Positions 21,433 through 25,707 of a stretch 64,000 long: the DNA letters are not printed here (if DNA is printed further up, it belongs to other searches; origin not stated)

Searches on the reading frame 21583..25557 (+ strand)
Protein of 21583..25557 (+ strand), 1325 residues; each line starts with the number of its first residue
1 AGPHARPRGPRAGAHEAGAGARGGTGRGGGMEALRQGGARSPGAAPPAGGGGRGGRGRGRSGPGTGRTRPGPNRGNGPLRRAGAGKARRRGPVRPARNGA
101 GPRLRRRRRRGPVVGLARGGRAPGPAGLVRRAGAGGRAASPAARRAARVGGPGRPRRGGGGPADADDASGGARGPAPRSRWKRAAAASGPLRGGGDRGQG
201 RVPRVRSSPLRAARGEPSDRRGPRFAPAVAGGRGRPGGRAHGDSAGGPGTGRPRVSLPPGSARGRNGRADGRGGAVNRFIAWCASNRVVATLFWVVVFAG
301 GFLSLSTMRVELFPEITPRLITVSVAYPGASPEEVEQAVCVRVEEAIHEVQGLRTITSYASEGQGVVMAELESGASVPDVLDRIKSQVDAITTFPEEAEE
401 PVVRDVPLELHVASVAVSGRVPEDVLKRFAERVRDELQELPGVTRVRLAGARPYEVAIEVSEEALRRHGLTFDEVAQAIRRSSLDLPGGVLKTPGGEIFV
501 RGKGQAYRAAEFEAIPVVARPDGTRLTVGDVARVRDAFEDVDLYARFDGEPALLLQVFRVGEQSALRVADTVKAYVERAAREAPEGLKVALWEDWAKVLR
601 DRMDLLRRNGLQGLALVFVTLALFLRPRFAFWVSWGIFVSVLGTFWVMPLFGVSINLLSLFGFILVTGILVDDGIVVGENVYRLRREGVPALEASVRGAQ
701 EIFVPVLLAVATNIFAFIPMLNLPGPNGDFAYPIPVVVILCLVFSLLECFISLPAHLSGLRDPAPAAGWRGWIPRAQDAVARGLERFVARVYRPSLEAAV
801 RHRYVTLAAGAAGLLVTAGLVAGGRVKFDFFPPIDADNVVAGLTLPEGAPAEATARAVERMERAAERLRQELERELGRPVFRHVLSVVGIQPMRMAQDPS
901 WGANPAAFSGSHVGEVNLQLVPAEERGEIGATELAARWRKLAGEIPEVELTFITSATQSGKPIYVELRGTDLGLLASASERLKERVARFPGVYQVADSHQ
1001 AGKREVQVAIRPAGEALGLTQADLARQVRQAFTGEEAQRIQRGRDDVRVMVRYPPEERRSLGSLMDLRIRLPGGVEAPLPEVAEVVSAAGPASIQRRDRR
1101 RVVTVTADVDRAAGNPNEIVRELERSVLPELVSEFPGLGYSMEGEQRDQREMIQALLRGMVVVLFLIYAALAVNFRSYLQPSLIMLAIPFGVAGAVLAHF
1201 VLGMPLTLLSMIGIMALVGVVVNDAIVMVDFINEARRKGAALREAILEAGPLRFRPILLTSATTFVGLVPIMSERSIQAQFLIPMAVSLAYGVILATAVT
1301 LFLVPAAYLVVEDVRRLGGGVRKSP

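Call 23: search_protein_families(library=pfam, proteins=[window:21583-25557:+], max_evalue=0.0001)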
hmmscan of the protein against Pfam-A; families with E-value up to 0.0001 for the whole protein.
window:21583-25557:+ (1325 aa): 2 families
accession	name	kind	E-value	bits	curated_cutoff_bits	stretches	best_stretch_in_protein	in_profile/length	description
PF00873.25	ACR_tran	-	5e-170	567.9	28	1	285-1311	7-1020/1021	AcrB/AcrD/AcrF family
PF02355.23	SecD_SecF_C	-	1.1e-08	35.2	20.5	1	1151-1305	28-180/189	Protein export membrane protein SecD/SecF, C-terminal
